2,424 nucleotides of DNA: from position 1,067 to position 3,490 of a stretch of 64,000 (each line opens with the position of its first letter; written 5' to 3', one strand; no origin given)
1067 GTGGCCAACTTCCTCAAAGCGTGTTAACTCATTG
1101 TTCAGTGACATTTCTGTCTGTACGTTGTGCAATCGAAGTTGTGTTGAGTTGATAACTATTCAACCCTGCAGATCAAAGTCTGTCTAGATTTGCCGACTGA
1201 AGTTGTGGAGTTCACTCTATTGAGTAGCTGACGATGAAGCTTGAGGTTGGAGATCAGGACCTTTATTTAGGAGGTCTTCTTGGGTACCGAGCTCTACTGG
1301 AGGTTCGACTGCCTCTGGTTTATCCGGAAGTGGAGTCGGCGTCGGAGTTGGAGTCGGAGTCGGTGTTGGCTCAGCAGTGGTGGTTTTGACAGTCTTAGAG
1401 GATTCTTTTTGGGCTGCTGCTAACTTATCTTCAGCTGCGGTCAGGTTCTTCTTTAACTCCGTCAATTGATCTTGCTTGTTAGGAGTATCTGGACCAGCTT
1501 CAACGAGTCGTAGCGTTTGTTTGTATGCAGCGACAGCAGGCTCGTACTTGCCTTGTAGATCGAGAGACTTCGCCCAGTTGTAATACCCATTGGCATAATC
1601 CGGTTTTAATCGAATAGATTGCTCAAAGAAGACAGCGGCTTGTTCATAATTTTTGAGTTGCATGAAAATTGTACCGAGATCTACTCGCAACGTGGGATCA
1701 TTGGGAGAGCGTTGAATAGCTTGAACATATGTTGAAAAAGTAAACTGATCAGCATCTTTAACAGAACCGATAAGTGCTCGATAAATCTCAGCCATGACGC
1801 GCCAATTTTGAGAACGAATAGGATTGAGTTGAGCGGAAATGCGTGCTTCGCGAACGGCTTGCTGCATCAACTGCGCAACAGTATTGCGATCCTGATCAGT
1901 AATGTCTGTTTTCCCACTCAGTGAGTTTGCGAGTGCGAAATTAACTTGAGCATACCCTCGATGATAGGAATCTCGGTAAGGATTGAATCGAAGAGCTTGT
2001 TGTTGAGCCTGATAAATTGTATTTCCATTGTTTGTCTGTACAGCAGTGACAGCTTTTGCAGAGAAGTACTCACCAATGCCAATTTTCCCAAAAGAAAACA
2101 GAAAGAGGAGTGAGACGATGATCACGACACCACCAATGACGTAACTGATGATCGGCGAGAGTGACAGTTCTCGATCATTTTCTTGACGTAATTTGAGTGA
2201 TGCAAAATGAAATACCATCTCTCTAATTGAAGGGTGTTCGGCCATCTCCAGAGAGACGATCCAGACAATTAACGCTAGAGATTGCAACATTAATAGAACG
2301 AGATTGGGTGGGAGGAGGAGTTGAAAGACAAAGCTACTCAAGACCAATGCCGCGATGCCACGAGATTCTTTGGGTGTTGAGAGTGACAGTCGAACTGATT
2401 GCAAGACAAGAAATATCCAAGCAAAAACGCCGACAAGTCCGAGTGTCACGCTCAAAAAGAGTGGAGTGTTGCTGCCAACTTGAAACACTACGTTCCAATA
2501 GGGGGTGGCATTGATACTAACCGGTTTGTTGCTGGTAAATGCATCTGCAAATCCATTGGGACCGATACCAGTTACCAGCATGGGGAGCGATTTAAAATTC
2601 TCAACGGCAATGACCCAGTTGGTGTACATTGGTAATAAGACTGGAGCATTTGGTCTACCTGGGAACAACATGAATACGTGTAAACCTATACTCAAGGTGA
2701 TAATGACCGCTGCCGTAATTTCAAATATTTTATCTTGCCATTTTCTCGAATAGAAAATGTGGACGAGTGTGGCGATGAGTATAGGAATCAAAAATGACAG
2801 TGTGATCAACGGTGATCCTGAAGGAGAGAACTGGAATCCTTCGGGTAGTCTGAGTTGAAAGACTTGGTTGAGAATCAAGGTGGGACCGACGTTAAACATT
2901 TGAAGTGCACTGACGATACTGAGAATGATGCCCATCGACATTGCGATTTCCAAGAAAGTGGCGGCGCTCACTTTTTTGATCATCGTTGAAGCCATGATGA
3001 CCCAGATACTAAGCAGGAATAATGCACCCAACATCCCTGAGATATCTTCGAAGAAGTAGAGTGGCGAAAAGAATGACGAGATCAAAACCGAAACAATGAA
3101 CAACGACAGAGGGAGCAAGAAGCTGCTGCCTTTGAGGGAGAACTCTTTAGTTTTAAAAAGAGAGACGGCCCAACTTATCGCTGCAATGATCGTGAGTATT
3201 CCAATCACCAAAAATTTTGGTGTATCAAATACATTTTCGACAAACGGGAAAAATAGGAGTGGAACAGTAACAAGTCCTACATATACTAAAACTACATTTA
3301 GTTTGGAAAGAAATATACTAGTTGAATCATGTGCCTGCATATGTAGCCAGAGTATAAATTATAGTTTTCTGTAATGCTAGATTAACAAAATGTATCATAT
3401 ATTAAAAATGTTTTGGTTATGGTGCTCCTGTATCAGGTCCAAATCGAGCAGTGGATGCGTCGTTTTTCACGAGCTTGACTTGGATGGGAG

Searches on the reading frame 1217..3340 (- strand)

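Call 10: search_protein_families(library=pfam, proteins=[window:1217-3340:-], max_evalue=0.01)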
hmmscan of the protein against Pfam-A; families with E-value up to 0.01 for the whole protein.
window:1217-3340:- (707 aa): 13 families
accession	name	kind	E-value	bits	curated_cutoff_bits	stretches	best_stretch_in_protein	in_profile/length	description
PF00515.34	TPR_1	-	1.8e-11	43.8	27.8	2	555-582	7-34/34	Tetratricopeptide repeat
PF07719.23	TPR_2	-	2.3e-09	37.1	27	1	554-582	6-34/34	Tetratricopeptide repeat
PF13414.12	TPR_11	-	2.8e-09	37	26.8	1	556-590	1-35/42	TPR repeat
PF13181.12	TPR_8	-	3.9e-07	30.2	25.7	1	554-582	6-34/34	Tetratricopeptide repeat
PF14559.12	TPR_19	-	1.3e-06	29.1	25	1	538-581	14-57/68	Tetratricopeptide repeat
PF13431.12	TPR_17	-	1.5e-05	25.3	24.4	0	571-600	1-30/34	Tetratricopeptide repeat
PF23914.1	TPR_CcmH_CycH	-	2e-05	24.9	42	0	541-599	42-100/158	Cytochrome c-type biogenesis protein H TPR domain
PF13424.12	TPR_12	-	3.3e-05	24.4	30.1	1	551-614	5-76/77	Tetratricopeptide repeat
PF13432.12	TPR_16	-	0.00021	22.1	32.7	0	538-582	20-64/65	Tetratricopeptide repeat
PF25068.1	ARM_TT21_4th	-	0.00041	21.1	30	1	538-649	21-126/153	Tetratricopeptide repeat protein 21 forth ARM domain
PF13174.12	TPR_6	-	0.0022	19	26.3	0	586-610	3-27/33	Tetratricopeptide repeat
PF13371.12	TPR_9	-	0.0038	17.6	35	0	543-581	23-61/73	Tetratricopeptide repeat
PF13176.12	TPR_7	-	0.0068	16.9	27.9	0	555-581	5-31/36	Tetratricopeptide repeat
